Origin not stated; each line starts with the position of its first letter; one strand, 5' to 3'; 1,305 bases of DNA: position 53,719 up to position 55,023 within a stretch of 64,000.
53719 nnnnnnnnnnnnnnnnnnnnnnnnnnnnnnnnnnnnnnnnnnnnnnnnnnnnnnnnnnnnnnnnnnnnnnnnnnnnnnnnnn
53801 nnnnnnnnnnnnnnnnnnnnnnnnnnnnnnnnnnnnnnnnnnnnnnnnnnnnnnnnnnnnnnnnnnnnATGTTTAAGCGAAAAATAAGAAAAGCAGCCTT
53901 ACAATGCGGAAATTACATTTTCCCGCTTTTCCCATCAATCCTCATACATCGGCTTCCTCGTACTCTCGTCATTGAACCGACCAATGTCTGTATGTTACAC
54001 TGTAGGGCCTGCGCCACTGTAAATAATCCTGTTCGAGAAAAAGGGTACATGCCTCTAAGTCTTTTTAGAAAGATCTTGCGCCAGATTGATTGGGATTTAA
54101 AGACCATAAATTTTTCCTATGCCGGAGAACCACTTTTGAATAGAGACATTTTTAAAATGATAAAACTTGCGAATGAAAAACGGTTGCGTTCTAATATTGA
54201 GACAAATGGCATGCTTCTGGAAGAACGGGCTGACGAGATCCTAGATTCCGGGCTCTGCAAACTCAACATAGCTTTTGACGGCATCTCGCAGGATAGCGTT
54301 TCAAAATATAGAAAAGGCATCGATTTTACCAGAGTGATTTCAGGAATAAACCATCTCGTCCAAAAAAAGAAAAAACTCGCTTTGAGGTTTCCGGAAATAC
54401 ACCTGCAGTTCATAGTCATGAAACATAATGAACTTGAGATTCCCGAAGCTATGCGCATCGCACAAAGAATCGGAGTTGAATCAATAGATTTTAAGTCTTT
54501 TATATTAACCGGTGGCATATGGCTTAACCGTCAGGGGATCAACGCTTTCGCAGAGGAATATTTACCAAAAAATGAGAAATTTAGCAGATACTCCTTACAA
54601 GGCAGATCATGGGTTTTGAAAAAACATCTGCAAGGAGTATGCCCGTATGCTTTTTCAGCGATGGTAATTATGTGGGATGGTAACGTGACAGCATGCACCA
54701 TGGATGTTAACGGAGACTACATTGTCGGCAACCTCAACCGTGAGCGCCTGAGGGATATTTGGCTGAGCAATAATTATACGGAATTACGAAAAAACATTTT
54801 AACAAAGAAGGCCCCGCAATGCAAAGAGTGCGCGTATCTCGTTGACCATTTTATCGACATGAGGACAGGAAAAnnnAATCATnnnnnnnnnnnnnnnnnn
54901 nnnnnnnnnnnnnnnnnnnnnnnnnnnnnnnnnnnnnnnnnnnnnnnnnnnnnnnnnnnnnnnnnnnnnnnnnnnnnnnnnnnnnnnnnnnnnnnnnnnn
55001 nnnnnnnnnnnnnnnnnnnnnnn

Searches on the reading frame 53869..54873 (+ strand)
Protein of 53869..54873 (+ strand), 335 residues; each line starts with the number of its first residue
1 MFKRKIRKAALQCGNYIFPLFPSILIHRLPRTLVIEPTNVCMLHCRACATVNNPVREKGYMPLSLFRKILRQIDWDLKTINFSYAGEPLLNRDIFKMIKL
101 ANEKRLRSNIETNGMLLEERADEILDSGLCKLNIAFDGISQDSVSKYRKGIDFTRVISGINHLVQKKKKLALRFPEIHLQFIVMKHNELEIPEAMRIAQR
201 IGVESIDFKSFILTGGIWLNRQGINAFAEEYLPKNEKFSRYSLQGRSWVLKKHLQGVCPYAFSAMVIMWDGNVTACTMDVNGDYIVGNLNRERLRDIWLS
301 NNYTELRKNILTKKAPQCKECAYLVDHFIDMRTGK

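Call 3: search_protein_families(library=pfam, proteins=[window:53869-54873:+], max_evalue=0.01)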
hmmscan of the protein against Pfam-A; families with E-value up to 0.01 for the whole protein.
window:53869-54873:+ (335 aa): 2 families
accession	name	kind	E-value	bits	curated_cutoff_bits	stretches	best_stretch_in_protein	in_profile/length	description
PF04055.27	Radical_SAM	-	3.5e-16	60.3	29.5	1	35-167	1-140/166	Radical SAM superfamily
PF13186.11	SPASM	-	1.8e-14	54.2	21.5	1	258-321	1-66/67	Iron-sulfur cluster-binding domain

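Call 4: search_protein_families(library=ncbifam, proteins=[window:53869-54873:+], max_evalue=0.01)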
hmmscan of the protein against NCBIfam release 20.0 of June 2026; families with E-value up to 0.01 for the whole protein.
window:53869-54873:+ (335 aa): 59 families (the best 25 are shown)
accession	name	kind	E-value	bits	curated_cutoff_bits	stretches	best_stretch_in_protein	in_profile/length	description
TIGR04317.1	W_rSAM_matur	equivalog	9.6e-44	149.9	380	1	30-323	3-315/349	tungsten cofactor oxidoreductase radical SAM maturase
TIGR04311.1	rSAM_Geo_metal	subfamily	2.6e-29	102.5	400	2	30-205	2-181/423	radical SAM/SPASM family putative metalloenzyme maturase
TIGR04133.1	rSAM_w_lipo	hypoth_equivalog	3.2e-18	65.8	425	2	26-168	20-165/350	TIGR04133 family radical SAM/SPASM protein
TIGR04321.1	spiroSPASM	subfamily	1e-17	64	250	2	26-204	226-411/510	spiro-SPASM protein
TIGR04251.1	SCM_rSAM_ScmF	equivalog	7.4e-17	61.8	400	1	37-210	10-181/353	SynChlorMet cassette radical SAM/SPASM protein ScmF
TIGR04054.1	rSAM_NirJ1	equivalog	1.8e-16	59.8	650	1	34-212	39-211/387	putative heme d1 biosynthesis radical SAM protein NirJ1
TIGR04545.1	rSAM_ahbD_hemeb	equivalog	3.5e-16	59.6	500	1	38-215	10-179/339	heme b synthase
TIGR04055.1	rSAM_NirJ2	equivalog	4.4e-16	59.3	500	1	37-209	6-172/326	putative heme d1 biosynthesis radical SAM protein NirJ2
NF001199.0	PRK00164.2-1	equivalog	2e-15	56.8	231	1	32-201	13-178/308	GTP 3',8-cyclase MoaA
TIGR02666.1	moaA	equivalog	9.3e-15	54.4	284.05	1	32-203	11-185/336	GTP 3',8-cyclase MoaA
TIGR02668.1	moaA_archaeal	equivalog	1.7e-14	53.5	325.25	1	33-200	12-175/303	GTP 3',8-cyclase MoaA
NF050035.1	rSAM_WgK_link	exception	2.9e-14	52.8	650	1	31-206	9-179/367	radical SAM/SPASM peptide maturase WgkB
TIGR04347.1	pseudo_SAM_Halo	equivalog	3e-14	53.1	525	1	33-207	40-208/390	TIGR04347 family pseudo-SAM/SPASM protein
TIGR04546.1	rSAM_ahbC_deAc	equivalog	5.1e-14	51.9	650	1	34-215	42-217/390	12,18-didecarboxysiroheme deacetylase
NF033640.1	N_Twi_rSAM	subfamily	2.5e-13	49.9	170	2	257-323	4-71/398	twitch domain-containing radical SAM protein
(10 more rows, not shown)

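Call 7: search_solved_structures(query=window:53869-54873:+, max_evalue=0.001, show_alignments=1)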
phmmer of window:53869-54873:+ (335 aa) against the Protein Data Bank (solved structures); distinct sequences matched with E-value up to 0.001: 12.
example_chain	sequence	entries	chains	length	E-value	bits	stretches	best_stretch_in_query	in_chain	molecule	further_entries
4m7t_A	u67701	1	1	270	3.7e-11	46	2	262-321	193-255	BtrN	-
4m7s_A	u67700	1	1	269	4.7e-11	45.6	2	262-321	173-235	BtrN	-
7vob_C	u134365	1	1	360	4.9e-09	39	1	57-210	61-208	Cytosylglucuronate decarboxylase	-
7voc_C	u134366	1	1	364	5.1e-09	39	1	57-210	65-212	Cytosylglucuronate decarboxylase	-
5v1q_A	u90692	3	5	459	4.1e-05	26.1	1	28-126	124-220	Radical SAM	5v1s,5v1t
7tol_A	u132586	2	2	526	5.6e-05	25.7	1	35-143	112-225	glycerol dibiphytanyl glycerol tetraether - macrocyclic archaeol synthase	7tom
7bi7_A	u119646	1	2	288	6e-05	25.6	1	19-143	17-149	FeMo cofactor biosynthesis protein NifB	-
7jmb_A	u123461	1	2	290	6e-05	25.6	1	19-143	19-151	Nitrogenase iron-molybdenum cofactor biosynthesis protein NifB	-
7jma_A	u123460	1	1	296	6.4e-05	25.5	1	19-143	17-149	Nitrogenase iron-molybdenum cofactor biosynthesis protein NifB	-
2fb2_A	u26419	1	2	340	0.00011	24.7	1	76-162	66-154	Molybdenum cofactor biosynthesis protein A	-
1tv7_A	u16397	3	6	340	0.00016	24.2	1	77-161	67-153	Molybdenum cofactor biosynthesis protein A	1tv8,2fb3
8wm2_A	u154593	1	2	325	0.00068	22.1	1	39-136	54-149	Fe-S radical SAM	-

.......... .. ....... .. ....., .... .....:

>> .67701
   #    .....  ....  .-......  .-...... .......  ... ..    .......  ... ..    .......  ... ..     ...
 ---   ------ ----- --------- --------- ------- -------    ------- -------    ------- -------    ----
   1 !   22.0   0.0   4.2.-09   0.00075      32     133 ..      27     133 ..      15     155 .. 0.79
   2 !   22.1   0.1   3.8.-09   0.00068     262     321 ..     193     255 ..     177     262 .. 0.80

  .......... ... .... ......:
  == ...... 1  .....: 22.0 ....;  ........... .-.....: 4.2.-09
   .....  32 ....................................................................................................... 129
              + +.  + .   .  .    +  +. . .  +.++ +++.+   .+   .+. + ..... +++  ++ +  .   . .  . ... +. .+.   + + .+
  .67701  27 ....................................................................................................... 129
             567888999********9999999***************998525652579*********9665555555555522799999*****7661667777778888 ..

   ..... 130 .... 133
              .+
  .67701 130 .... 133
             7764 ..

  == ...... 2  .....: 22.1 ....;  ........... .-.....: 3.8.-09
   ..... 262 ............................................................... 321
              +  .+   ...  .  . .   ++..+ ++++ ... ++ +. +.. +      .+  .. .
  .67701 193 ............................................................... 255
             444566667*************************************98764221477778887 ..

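Call 60: find_homologous_proteins(query=window:53869-54873:+, max_evalue=1e-20)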
Query window:53869-54873:+ (335 aa): 65 proteins with E <= 1e-20 among 1488 candidates.
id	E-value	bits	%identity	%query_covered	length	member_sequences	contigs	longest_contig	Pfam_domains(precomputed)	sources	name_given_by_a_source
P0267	1.8e-225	765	99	100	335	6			PF13186.12,PF04055.28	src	-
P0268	2.5e-137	476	62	99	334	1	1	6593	PF13186.12,PF04055.28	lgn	-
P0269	3.0e-135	469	61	100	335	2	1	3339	PF13186.12,PF04055.28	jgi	-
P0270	1.2e-130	454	59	100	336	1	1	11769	PF13186.12,PF04055.28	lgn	-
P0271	3.4e-130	452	60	99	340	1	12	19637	PF13186.12,PF04055.28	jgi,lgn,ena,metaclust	metaclust:\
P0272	2.2e-129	449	61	94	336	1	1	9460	PF13186.12,PF04055.28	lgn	-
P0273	2.1e-116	407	60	88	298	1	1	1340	PF13186.12,PF04055.28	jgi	-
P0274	1.5e-106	374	50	99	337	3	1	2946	PF13186.12,PF04055.28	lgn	-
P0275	1.6e-105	371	51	98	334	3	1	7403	PF13186.12,PF04055.28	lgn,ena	-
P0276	9.7e-105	368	50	99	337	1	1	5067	PF13186.12,PF04055.28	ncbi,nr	ncbi:MAG: radical SAM protein [Candidatus Omnitrophota bacterium]|nr:radical SAM protein [Candidatus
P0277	9.6e-104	365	51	95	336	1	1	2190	PF13186.12,PF04055.28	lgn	-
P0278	6.4e-101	356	49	97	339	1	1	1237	PF13186.12,PF04055.28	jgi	-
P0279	1.1e-100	355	50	96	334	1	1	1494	PF13186.12,PF04055.28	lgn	-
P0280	1.2e-97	345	48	98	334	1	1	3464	PF13186.12,PF04055.28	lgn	-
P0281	4.0e-97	343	48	98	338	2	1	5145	PF13186.12,PF04055.28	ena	-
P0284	5.7e-96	340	48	100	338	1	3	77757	PF13186.12,PF04055.28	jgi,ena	-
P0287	5.7e-92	326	51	87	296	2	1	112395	PF13186.12,PF04055.28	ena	-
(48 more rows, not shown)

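Call 61: find_encoding_contigs(protein=P0271, flank=8000, max_places=1)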
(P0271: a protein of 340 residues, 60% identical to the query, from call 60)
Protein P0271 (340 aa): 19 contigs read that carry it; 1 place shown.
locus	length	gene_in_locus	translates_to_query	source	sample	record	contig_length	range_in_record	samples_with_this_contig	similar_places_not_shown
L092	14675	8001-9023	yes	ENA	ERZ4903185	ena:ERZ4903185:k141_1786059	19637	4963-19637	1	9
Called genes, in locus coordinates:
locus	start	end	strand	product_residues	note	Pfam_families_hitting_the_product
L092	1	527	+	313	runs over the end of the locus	PF08003:Methyltransf_9, PF13489:Methyltransf_23, PF01209:Ubie_methyltran (weak), PF08241:Methyltransf_11, PF08242:Methyltransf_12, PF13649:Methyltransf_25, PF13847:Methyltransf_31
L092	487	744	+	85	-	PF03966:Trm112p (weak)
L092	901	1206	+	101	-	PF01209:Ubie_methyltran (weak), PF08241:Methyltransf_11, PF13649:Methyltransf_25, PF13847:Methyltransf_31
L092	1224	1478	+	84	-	-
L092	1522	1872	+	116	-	-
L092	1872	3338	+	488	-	PF02310:B12-binding, PF04055:Radical_SAM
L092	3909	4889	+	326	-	-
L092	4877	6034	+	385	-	PF04055:Radical_SAM, PF13186:SPASM (weak)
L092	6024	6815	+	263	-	PF01209:Ubie_methyltran, PF13489:Methyltransf_23, PF06325:PrmA (weak), PF13847:Methyltransf_31, PF08241:Methyltransf_11, PF08242:Methyltransf_12, PF13649:Methyltransf_25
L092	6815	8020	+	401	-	PF00534:Glycos_transf_1, PF13692:Glyco_trans_1_4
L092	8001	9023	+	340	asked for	PF04055:Radical_SAM, PF13186:SPASM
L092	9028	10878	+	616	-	PF13522:GATase_6, PF13537:GATase_7, PF00733:Asn_synthase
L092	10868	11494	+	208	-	PF02698:DUF218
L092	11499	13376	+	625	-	PF00534:Glycos_transf_1 (weak), PF13692:Glyco_trans_1_4, PF02698:DUF218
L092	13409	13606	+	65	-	-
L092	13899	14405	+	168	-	PF19502:DUF6036 (faint)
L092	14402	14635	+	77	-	-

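Call 62: find_encoding_contigs(protein=P0284, flank=8000, max_places=1)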
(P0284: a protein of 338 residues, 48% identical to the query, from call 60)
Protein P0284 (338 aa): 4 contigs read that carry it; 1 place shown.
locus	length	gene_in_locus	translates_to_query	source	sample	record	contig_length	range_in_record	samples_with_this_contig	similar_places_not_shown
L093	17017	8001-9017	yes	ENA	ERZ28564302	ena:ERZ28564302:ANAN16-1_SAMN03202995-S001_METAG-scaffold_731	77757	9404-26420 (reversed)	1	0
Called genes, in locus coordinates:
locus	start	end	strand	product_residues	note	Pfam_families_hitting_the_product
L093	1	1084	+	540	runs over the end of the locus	PF02543:Carbam_trans_N, PF16861:Carbam_trans_C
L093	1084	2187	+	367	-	PF00155:Aminotran_1_2, PF01041:DegT_DnrJ_EryC1, PF00266:Aminotran_5 (faint)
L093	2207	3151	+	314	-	PF05148:Methyltransf_8, PF01209:Ubie_methyltran, PF03141:Methyltransf_29 (weak), PF13489:Methyltransf_23, PF13649:Methyltransf_25, PF13847:Methyltransf_31, PF08241:Methyltransf_11, PF08242:Methyltransf_12, +1 more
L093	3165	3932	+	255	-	PF13489:Methyltransf_23, PF01209:Ubie_methyltran, PF13847:Methyltransf_31, PF08241:Methyltransf_11, PF08242:Methyltransf_12, PF13649:Methyltransf_25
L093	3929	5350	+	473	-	PF02310:B12-binding, PF04055:Radical_SAM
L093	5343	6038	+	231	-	-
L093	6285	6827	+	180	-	-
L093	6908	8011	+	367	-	PF13524:Glyco_trans_1_2 (faint), PF00534:Glycos_transf_1, PF13692:Glyco_trans_1_4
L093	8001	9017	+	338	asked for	PF04055:Radical_SAM, PF13186:SPASM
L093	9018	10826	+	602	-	PF13522:GATase_6, PF13537:GATase_7, PF12481:DUF3700 (weak), PF00733:Asn_synthase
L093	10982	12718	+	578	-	PF00534:Glycos_transf_1, PF13692:Glyco_trans_1_4, PF02698:DUF218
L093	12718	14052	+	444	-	PF04932:Wzy_C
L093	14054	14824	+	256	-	PF00535:Glycos_transf_2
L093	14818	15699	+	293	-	PF13489:Methyltransf_23, PF08003:Methyltransf_9 (weak), PF13847:Methyltransf_31, PF08241:Methyltransf_11, PF08242:Methyltransf_12, PF13649:Methyltransf_25 (weak)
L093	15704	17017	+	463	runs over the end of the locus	PF02310:B12-binding, PF04055:Radical_SAM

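Call 63: find_encoding_contigs(protein=P0287, flank=8000, max_places=1)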
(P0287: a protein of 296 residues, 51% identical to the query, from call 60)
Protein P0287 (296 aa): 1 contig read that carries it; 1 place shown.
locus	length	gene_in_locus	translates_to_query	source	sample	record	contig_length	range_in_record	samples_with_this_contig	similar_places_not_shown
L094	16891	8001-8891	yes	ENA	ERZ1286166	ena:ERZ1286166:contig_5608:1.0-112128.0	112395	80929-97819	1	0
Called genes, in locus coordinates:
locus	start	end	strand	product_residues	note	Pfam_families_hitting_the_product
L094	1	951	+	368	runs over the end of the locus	PF01053:Cys_Met_Meta_PP (weak), PF01041:DegT_DnrJ_EryC1, PF00155:Aminotran_1_2 (weak), PF00266:Aminotran_5 (weak)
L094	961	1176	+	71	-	-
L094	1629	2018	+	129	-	-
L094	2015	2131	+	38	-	-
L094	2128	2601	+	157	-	PF01209:Ubie_methyltran, PF05148:Methyltransf_8 (faint), PF13489:Methyltransf_23, PF13847:Methyltransf_31, PF08241:Methyltransf_11, PF08242:Methyltransf_12, PF13649:Methyltransf_25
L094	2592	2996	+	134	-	-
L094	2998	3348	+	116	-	-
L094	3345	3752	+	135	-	PF13489:Methyltransf_23 (faint)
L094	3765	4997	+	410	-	PF02310:B12-binding, PF04055:Radical_SAM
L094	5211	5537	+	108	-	PF01943:Polysacc_synt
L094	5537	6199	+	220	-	-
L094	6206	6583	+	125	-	-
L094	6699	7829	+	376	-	PF13692:Glyco_trans_1_4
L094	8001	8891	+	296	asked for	PF04055:Radical_SAM, PF13186:SPASM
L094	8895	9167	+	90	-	PF13522:GATase_6, PF13537:GATase_7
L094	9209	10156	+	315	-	PF12481:DUF3700 (weak), PF13522:GATase_6, PF13537:GATase_7, PF00733:Asn_synthase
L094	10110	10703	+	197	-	PF00733:Asn_synthase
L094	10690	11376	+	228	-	PF13472:Lipase_GDSL_2 (weak)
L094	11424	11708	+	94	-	-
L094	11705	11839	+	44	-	-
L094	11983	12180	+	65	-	-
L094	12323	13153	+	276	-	PF04932:Wzy_C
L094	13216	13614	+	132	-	PF02310:B12-binding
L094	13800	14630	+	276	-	PF04055:Radical_SAM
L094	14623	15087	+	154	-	PF13489:Methyltransf_23, PF13847:Methyltransf_31, PF08241:Methyltransf_11, PF08242:Methyltransf_12, PF13649:Methyltransf_25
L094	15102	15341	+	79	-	-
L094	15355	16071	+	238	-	PF00535:Glycos_transf_2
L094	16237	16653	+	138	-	-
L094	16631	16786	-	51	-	-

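Call 70: predict_structure(alignment_id=A4)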
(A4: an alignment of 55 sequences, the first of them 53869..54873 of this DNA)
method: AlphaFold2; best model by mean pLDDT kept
length: 335 residues; sequences in the alignment: 55
mean_pLDDT: 91.0   pTM: 0.90
mean pLDDT of the five models: 91.0, 90.4, 90.0, 89.4, 88.7
residues with pLDDT >= 90: 230; 70-90: 90; 50-70: 14; < 50: 1
segments of 3 or more residues with pLDDT < 50: none
pLDDT, mean of each block of 10 residues (from residue 1): 73 76 81 98 91 92 98 97 97 99 98 98 98 97 96 98 98 98 96 97 95 75 90 91 90 80 94 93 95 96 92 79 67 70
secondary structure, 60 per line:
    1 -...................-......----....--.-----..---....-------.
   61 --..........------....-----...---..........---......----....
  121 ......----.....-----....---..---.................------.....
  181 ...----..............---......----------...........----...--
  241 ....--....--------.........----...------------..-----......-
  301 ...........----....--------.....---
elements in order: H2-20 H22-27 E32-35 H49-52 H63-72 E79-82 H94-103 E107-112 H117-126 E131-135 H141-144 H153-169 E176-183 H188-201 E205-210 H221-231 E241-244 E247-250 H259-263 E264-267 E272-274 H294-299 H301-311 H316-319 E328-332

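Call 74: fold_search(model_id=the predicted structure, library=pdb)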
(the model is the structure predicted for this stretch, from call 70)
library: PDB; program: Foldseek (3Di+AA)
matches with E <= 10: 1342; with E <= 0.001: 121
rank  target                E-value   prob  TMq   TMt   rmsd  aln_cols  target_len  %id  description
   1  7vob                  1.6e-13  1.00  0.63  0.65   6.8       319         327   18  The crystal structure of a Radical SAM Enzyme BlsE involved in the Biosynthesis of Blasticidin S (released 2022-05-04)
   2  5v1t_A                1.9e-12  1.00  0.62  0.48   7.7       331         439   16  Crystal structure of Streptococcus suis SuiB bound to precursor peptide SuiA (released 2017-08-30)
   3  4m7t                  3.1e-12  1.00  0.53  0.71   6.6       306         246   19  Crystal structure of BtrN in complex with AdoMet and 2-DOIA (released 2013-10-02)
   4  8hzv_C                3.3e-12  1.00  0.63  0.45   7.8       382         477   16  The crystal structure of a Radical SAM Enzyme DesII (released 2024-07-10)
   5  8hzv_A                7.1e-12  1.00  0.63  0.46   8.5       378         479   16  The crystal structure of a Radical SAM Enzyme DesII (released 2024-07-10)
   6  5v1s_A                3.1e-11  1.00  0.61  0.49   8.3       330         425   16  Crystal structure of Streptococcus suis SuiB bound to S-adenosylmethionine (released 2017-08-30)
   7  8hzv_D                3.3e-11  1.00  0.61  0.45   8.0       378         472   14  The crystal structure of a Radical SAM Enzyme DesII (released 2024-07-10)
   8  1tv7_A                3.8e-11  1.00  0.52  0.53  10.5       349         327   15  Structure of the S-adenosylmethionine dependent Enzyme MoaA (released 2004-08-31)
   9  5v1q_B                5.1e-11  1.00  0.60  0.47   7.6       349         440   15  Crystal structure of Streptococcus suis SuiB (released 2017-08-30)
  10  5v1s_B                6.4e-11  1.00  0.59  0.47   8.4       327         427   15  Crystal structure of Streptococcus suis SuiB bound to S-adenosylmethionine (released 2017-08-30)
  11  2fb2_B                6.8e-11  1.00  0.52  0.53  10.4       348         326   16  Structure of the MoaA Arg17/266/268/Ala triple mutant (released 2006-05-09)
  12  2fb2_A                9.2e-11  1.00  0.50  0.51   9.1       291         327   19  Structure of the MoaA Arg17/266/268/Ala triple mutant (released 2006-05-09)
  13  4k36_A                1.0e-10  1.00  0.59  0.53   8.8       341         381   16  His6 tagged anSMEcpe with bound AdoMet (released 2013-05-08)
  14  4k37_A                1.1e-10  1.00  0.60  0.55   8.3       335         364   18  Native anSMEcpe with bound AdoMet (released 2013-05-08)
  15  8hzv_B                1.5e-10  1.00  0.61  0.44   9.4       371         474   15  The crystal structure of a Radical SAM Enzyme DesII (released 2024-07-10)
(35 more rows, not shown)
